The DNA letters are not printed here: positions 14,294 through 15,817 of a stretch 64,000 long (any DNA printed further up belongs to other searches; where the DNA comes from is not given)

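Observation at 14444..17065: Ser/Thr kinase + SIR2-like two-gene module: candidate undescribed NAD-depleting defence system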

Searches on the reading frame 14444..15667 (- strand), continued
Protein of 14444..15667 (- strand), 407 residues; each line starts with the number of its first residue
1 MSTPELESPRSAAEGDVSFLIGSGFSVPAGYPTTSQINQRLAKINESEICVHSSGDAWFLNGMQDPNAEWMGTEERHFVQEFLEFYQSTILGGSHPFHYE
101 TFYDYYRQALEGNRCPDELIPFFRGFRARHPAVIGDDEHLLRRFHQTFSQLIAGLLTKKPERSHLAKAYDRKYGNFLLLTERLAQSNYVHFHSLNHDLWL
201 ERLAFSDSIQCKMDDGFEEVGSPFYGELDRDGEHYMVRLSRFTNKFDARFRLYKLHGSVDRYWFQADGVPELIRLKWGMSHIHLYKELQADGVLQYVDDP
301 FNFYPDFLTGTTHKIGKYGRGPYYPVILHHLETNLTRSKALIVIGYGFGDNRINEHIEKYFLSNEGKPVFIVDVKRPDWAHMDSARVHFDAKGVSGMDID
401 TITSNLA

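Call 87: search_dna_similar(query=window:14444-15667:-, collection=phages, mode=protein, max_evalue=0.00001, max_rows=10)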
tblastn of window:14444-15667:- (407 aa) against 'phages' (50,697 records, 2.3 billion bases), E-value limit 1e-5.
No match.

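Call 89: search_protein_families(library=padloc, proteins=[L001:8892-9962:+, L175:144-1148:+], max_evalue=0.001)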
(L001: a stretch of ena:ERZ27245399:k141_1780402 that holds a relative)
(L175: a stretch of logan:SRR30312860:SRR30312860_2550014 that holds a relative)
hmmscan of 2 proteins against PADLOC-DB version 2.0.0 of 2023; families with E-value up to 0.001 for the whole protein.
L001:8892-9962:+ (356 aa): 0 families

L175:144-1148:+ (334 aa): 0 families
